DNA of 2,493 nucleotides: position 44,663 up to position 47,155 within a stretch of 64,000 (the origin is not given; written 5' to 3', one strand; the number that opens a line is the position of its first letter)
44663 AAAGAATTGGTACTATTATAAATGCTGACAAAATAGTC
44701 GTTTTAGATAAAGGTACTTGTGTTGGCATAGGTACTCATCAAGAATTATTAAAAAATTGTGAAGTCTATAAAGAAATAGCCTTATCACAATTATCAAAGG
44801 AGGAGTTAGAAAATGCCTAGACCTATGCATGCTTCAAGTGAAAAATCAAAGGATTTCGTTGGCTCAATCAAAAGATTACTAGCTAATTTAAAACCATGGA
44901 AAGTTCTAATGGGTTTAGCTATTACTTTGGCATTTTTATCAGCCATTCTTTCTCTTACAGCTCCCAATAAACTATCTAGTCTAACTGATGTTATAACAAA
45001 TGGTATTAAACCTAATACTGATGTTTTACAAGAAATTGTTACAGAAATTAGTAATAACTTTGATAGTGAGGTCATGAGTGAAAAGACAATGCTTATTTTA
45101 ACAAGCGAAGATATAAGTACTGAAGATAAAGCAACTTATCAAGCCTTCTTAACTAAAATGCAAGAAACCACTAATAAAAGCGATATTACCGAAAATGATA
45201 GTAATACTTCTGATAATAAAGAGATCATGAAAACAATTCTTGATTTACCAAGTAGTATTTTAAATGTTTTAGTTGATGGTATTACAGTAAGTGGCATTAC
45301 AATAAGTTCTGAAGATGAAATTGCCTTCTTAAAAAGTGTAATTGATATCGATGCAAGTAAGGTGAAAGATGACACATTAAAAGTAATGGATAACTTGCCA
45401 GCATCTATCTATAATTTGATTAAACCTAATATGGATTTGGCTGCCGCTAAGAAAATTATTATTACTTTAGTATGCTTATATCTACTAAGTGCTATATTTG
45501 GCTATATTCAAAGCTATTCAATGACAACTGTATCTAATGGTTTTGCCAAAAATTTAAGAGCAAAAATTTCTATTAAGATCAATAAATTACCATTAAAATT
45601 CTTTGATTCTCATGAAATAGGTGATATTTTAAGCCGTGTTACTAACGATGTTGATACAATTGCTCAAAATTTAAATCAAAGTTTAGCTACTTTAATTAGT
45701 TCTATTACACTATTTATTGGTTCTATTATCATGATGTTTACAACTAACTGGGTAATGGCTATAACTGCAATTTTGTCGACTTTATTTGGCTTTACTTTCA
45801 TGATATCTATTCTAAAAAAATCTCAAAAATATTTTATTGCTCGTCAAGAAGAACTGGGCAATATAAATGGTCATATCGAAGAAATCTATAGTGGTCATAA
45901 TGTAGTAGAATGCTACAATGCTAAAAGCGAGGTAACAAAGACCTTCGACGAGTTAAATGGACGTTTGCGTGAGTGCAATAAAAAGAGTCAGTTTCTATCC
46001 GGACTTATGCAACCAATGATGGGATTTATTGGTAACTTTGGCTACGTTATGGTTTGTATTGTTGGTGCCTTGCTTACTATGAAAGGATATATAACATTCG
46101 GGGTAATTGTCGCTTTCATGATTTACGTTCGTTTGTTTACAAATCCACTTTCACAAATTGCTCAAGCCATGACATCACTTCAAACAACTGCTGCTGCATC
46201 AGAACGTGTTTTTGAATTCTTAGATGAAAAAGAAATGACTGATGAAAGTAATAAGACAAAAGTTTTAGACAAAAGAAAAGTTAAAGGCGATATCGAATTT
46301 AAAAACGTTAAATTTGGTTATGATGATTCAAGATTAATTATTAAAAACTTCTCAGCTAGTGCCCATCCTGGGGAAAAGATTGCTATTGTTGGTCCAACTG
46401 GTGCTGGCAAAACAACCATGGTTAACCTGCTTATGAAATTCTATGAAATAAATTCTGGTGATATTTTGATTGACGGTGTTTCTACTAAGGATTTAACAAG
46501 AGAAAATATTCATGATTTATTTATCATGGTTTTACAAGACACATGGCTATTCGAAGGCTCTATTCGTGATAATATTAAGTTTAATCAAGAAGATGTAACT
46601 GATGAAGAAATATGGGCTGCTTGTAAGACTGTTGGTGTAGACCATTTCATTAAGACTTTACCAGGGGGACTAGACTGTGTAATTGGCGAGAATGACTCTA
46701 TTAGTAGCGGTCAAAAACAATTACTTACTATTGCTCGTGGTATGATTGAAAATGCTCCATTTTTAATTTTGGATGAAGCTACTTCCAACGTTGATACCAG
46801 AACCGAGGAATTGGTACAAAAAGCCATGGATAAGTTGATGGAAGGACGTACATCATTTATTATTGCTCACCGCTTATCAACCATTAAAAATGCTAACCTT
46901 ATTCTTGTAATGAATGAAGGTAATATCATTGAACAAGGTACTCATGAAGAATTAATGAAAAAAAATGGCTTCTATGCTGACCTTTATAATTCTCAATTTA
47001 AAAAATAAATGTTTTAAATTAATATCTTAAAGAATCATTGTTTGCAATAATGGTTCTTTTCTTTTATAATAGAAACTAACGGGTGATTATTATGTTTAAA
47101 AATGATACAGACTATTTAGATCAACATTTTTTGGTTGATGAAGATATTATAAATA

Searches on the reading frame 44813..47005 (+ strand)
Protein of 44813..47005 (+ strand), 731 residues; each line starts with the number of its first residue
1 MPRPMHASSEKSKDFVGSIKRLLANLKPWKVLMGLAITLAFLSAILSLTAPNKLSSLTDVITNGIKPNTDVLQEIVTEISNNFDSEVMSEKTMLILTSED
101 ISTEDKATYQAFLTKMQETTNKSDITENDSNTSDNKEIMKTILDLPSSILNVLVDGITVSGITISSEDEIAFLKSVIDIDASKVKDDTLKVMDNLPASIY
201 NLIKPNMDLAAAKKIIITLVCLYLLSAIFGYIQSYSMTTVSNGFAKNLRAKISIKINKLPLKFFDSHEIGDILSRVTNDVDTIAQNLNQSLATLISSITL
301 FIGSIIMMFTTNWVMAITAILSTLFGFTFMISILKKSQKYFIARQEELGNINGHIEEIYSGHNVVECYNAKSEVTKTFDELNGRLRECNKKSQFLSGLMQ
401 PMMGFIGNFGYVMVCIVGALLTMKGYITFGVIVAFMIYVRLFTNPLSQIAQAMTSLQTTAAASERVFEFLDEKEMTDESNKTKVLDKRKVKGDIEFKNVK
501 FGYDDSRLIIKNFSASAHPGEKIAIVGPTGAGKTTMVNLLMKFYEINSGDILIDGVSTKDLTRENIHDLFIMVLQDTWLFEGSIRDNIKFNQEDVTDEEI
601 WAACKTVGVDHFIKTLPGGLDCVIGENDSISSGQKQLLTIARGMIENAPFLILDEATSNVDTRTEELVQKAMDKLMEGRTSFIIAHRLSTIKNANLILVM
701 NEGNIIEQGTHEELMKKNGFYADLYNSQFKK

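Call 108: search_protein_families(library=pfam, proteins=[window:44813-47005:+], max_evalue=0.00001)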
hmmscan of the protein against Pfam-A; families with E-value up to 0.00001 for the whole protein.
window:44813-47005:+ (731 aa): 3 families
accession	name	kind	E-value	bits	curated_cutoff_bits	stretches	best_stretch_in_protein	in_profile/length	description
PF00664.28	ABC_membrane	-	4.8e-47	161.4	28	1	210-446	38-274/274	ABC transporter transmembrane region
PF00005.33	ABC_tran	-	3.3e-25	89.7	25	1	511-658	2-137/137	ABC transporter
PF02463.25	SMC_N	-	3.4e-06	27.1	40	0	98-698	86-209/220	RecF/RecN/SMC N terminal domain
